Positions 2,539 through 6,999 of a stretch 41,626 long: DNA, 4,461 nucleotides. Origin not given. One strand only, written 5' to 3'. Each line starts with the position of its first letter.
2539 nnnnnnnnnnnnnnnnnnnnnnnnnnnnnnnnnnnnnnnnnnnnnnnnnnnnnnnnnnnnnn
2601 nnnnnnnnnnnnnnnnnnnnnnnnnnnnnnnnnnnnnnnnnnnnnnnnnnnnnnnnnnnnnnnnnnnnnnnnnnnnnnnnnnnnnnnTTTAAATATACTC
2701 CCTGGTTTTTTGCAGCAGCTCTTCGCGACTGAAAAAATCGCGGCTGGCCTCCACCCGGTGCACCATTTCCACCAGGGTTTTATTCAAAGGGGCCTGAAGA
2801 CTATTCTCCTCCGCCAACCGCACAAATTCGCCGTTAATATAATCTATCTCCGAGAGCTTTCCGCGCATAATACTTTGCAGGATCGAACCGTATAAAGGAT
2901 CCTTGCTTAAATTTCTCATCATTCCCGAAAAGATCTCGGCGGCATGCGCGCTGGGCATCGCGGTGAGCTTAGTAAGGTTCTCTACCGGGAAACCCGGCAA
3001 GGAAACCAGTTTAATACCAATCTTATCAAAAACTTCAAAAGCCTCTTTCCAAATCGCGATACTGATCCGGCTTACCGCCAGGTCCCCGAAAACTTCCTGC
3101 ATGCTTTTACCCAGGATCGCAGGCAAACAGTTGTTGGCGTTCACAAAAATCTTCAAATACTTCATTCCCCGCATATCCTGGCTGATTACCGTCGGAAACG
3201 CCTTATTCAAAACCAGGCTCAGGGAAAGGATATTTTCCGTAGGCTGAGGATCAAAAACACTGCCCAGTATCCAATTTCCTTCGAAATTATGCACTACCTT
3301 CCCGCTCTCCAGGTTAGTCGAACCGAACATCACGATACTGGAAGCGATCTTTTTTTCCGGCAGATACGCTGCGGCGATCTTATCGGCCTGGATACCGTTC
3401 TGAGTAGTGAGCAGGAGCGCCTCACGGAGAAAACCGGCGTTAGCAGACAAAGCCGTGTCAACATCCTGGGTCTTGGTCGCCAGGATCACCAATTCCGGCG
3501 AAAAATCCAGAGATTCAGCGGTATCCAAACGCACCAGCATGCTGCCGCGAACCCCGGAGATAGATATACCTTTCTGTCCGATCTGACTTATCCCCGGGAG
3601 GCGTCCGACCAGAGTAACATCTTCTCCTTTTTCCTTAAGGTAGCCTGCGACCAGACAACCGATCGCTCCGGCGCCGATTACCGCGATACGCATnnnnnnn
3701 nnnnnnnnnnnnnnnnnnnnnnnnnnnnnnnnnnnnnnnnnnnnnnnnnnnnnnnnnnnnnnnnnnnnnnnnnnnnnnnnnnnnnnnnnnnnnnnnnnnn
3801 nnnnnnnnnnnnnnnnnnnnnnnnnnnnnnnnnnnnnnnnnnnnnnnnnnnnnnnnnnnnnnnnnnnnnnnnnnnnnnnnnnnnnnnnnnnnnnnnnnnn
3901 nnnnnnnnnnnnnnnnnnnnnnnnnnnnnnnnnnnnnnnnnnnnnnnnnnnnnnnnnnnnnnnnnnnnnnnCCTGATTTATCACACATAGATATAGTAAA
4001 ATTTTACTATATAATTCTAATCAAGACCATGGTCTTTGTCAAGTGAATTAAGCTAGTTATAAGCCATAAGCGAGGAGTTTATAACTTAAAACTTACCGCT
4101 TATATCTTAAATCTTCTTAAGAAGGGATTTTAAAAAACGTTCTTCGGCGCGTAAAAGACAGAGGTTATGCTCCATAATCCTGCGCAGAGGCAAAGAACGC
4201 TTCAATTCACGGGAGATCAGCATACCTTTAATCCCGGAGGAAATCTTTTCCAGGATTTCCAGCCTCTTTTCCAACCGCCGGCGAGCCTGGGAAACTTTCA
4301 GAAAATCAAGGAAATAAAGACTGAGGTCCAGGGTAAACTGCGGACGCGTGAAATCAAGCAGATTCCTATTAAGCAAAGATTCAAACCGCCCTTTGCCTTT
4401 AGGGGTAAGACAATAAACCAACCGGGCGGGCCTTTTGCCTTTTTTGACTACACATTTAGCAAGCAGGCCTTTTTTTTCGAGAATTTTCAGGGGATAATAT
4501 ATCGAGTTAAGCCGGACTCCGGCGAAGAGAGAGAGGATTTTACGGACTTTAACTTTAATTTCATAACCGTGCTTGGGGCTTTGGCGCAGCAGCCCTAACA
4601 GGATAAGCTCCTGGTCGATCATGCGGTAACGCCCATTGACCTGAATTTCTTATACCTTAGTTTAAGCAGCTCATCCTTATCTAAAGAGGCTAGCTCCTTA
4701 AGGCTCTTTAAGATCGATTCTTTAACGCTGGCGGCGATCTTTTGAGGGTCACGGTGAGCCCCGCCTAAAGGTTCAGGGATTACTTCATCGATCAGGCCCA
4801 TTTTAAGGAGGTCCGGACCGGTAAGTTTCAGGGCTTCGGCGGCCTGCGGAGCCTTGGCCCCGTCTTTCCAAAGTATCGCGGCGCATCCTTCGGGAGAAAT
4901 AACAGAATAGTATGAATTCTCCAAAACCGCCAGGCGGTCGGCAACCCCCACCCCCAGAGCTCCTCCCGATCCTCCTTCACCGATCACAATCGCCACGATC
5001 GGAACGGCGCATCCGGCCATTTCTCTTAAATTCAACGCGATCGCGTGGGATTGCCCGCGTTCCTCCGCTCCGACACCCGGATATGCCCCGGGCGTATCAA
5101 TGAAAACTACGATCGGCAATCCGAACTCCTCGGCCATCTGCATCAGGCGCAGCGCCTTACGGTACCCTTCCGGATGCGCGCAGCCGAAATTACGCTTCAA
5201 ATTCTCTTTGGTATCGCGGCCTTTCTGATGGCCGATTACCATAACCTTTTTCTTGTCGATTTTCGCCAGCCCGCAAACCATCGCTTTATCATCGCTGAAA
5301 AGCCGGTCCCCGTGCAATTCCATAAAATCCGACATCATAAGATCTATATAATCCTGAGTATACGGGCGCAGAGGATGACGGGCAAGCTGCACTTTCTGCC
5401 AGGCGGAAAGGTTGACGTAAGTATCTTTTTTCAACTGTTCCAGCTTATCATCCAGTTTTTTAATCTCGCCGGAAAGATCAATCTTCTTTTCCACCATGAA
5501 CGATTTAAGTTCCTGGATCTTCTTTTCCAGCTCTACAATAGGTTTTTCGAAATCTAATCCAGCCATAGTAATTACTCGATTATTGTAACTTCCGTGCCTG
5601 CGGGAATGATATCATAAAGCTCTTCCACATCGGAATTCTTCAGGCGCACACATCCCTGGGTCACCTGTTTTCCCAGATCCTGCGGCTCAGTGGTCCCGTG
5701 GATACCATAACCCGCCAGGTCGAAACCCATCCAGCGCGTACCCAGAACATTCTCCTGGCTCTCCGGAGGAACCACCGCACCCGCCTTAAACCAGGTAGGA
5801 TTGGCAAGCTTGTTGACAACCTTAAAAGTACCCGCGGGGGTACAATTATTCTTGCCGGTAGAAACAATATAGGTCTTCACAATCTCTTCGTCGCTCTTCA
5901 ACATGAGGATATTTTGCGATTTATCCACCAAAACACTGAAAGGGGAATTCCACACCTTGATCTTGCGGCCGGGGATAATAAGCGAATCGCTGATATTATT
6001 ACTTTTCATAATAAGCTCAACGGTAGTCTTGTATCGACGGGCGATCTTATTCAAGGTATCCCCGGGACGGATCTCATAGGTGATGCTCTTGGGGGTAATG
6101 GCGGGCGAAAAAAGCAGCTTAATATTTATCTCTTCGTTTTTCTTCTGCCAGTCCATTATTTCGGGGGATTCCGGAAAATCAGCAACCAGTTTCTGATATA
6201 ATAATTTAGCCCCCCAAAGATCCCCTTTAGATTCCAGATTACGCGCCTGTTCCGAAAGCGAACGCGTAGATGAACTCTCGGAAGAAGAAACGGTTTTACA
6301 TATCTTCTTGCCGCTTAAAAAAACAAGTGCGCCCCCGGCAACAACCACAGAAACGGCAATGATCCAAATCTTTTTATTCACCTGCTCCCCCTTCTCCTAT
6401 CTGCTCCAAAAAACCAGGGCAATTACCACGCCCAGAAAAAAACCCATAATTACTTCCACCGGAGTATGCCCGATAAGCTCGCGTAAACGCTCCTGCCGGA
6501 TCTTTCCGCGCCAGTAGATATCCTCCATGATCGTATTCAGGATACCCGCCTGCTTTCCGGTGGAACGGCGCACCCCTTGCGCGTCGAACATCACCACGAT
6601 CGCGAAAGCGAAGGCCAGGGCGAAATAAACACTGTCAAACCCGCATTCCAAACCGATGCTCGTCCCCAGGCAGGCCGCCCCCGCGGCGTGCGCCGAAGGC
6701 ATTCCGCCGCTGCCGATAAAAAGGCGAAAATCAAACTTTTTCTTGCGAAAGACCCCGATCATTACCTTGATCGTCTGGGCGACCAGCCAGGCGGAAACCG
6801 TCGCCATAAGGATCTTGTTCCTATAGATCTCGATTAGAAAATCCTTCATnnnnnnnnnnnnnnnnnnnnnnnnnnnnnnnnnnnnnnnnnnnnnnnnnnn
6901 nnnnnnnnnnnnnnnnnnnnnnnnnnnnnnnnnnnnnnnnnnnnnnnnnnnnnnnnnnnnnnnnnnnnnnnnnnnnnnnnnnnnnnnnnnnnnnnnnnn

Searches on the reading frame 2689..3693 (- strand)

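Call 65: search_protein_families(library=pfam, proteins=[window:2689-3693:-], max_evalue=0.00001)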
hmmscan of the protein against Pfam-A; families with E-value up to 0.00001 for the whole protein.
window:2689-3693:- (334 aa): 3 families
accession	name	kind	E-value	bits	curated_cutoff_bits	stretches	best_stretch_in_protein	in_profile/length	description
PF02558.23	ApbA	-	7.1e-29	100.8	22.2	1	3-145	1-147/150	Ketopantoate reductase PanE/ApbA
PF08546.17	ApbA_C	-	4e-18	66.4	22.7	1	173-315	1-125/125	Ketopantoate reductase PanE/ApbA C terminal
PF00070.33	Pyr_redox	-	1.7e-06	28.9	22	1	2-35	1-34/82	Pyridine nucleotide-disulphide oxidoreductase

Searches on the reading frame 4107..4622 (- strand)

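Call 65: search_protein_families(library=pfam, proteins=[window:4107-4622:-], max_evalue=0.00001)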
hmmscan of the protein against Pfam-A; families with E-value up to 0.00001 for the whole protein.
window:4107-4622:- (171 aa): 1 family
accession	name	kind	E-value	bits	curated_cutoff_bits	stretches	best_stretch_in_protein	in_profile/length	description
PF03551.20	PadR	-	2.4e-12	47.1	27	1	8-81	1-74/75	Transcriptional regulator PadR-like family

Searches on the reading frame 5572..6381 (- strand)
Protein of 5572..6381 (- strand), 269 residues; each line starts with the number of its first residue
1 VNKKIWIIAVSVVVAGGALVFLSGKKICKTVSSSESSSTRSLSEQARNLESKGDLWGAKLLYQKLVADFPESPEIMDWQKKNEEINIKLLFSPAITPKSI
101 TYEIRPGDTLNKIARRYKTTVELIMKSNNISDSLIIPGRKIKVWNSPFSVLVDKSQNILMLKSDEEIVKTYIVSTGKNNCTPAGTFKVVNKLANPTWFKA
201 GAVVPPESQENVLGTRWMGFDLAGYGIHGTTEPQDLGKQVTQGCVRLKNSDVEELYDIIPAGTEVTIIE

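Call 65: search_protein_families(library=pfam, proteins=[window:5572-6381:-], max_evalue=0.00001)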
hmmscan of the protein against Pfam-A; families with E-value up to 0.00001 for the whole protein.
window:5572-6381:- (269 aa): 2 families
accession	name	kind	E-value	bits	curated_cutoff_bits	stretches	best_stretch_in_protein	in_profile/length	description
PF03734.19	YkuD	-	1.5e-23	84.4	23.4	1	149-267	3-146/146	L,D-transpeptidase catalytic domain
PF01476.26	LysM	-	3.7e-14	52.8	20.9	1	102-144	1-43/43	LysM domain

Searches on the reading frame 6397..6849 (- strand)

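Call 65: search_protein_families(library=pfam, proteins=[window:6397-6849:-], max_evalue=0.00001)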
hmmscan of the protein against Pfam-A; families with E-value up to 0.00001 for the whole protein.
window:6397-6849:- (150 aa): 1 family
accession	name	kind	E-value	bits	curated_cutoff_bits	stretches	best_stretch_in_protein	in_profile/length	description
PF02681.20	DUF212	-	6.4e-47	159.3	26.5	1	10-143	2-126/126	Divergent PAP2 family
